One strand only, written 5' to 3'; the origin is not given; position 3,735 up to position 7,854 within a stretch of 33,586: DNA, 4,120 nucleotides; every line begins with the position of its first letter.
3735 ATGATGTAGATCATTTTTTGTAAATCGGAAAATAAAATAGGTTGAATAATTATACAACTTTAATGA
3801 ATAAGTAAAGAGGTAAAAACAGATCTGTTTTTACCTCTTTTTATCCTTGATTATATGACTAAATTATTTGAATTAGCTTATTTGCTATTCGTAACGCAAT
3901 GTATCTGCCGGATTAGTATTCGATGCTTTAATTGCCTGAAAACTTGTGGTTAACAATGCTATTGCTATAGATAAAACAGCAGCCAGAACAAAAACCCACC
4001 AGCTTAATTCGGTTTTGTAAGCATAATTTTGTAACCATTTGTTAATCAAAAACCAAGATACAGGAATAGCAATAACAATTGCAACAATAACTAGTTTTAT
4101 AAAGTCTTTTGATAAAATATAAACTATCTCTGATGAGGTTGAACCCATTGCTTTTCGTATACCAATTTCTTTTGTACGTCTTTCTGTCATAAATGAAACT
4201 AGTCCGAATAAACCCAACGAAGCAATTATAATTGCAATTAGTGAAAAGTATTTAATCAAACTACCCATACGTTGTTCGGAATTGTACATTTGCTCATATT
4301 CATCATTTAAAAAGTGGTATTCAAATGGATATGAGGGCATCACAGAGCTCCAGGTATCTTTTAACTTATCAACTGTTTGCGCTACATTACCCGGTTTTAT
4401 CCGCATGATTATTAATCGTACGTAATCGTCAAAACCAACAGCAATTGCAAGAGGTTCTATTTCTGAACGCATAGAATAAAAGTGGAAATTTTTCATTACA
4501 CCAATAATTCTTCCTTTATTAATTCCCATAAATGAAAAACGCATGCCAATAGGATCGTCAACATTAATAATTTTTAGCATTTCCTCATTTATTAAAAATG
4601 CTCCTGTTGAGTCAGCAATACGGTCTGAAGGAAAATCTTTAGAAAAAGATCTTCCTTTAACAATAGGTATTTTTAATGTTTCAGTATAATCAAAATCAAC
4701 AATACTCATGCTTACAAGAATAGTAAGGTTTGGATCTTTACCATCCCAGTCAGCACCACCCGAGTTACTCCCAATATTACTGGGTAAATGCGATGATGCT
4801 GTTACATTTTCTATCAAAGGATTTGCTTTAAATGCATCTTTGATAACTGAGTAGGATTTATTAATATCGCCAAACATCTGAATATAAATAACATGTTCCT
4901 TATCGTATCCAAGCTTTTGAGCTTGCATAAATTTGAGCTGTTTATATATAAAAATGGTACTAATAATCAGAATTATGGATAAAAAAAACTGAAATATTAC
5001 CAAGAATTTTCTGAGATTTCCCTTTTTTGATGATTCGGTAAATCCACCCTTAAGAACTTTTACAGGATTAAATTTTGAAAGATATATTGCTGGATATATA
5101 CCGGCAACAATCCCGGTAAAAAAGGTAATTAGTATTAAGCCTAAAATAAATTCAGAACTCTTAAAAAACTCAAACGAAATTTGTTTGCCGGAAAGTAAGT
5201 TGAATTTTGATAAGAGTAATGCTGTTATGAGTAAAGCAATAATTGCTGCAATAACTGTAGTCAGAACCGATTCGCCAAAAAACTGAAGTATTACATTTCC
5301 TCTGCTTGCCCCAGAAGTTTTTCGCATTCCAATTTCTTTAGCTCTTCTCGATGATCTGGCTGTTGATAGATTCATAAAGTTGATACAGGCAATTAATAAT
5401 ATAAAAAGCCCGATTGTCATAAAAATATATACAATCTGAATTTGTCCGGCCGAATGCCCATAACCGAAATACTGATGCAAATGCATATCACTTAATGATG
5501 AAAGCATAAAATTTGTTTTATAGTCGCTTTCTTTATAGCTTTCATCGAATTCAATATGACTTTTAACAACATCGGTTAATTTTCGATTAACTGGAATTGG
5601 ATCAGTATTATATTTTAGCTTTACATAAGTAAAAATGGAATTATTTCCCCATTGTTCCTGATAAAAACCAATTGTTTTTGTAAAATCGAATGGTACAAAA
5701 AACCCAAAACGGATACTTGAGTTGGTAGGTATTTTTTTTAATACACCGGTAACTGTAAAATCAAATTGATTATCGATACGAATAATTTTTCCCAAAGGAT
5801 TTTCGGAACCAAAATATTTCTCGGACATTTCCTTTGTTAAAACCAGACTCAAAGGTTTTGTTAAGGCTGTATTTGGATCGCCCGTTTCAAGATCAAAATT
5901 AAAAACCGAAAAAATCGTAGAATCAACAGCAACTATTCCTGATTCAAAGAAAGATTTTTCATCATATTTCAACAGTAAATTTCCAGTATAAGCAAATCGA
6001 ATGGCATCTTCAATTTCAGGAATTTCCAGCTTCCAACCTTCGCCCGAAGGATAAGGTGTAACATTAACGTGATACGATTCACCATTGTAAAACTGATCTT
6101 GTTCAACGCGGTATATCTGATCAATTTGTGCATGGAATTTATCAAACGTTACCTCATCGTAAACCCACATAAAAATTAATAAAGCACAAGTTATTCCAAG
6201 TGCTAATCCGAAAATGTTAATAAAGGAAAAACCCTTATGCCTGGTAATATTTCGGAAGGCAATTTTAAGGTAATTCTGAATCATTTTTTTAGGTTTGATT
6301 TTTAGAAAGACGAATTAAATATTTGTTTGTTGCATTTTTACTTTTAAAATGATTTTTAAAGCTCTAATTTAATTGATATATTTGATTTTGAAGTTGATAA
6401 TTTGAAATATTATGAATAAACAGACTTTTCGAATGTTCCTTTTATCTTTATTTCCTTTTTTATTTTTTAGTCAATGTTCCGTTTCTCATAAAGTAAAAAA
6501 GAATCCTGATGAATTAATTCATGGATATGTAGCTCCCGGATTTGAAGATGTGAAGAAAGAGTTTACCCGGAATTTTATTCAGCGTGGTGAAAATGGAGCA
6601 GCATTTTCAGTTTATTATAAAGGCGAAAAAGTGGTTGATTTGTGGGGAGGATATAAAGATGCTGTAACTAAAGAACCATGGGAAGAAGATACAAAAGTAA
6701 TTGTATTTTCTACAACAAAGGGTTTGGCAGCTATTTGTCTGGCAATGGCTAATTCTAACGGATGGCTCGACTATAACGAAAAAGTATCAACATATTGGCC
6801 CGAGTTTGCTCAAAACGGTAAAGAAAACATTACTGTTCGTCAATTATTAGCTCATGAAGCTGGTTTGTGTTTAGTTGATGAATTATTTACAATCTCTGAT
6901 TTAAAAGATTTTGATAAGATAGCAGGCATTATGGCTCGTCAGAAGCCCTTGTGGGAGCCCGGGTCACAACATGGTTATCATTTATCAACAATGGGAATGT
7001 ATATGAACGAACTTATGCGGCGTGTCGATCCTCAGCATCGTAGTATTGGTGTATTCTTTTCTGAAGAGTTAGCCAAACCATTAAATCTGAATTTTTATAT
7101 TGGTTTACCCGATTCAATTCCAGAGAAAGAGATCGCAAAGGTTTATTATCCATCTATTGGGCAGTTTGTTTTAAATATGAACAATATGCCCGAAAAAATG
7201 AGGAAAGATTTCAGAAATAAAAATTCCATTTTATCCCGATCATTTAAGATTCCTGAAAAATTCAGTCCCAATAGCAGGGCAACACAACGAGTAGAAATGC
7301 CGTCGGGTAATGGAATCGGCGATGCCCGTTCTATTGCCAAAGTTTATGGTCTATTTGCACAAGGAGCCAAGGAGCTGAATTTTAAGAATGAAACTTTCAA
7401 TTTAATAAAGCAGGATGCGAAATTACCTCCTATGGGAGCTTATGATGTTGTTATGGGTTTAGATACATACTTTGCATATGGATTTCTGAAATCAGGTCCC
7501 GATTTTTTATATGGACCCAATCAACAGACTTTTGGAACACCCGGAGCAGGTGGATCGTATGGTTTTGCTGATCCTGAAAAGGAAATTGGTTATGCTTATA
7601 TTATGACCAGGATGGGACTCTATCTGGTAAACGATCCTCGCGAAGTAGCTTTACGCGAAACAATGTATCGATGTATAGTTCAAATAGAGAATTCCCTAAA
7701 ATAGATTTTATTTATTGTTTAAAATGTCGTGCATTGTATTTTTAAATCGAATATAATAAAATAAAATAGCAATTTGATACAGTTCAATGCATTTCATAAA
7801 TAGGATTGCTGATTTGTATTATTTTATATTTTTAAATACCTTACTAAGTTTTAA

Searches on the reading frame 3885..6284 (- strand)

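Call 66: search_protein_families(library=pfam, proteins=[window:3885-6284:-], max_evalue=0.001)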
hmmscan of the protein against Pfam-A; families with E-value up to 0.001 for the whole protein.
window:3885-6284:- (799 aa): 2 families
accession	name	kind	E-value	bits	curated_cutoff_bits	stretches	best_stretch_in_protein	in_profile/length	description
PF12704.14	MacB_PCD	-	2.7e-32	113.2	27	2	20-238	1-206/207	MacB-like periplasmic core domain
PF02687.27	FtsX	-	8e-32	110.2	25.5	2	290-407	2-120/120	FtsX-like permease C-terminal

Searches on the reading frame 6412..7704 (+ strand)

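Call 66: search_protein_families(library=pfam, proteins=[window:6412-7704:+], max_evalue=0.001)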
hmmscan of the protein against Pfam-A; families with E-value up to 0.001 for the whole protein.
window:6412-7704:+ (430 aa): 1 family
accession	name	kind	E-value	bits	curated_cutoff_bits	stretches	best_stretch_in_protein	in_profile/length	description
PF00144.29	Beta-lactamase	-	4.6e-50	171.1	27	1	53-405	3-317/329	Beta-lactamase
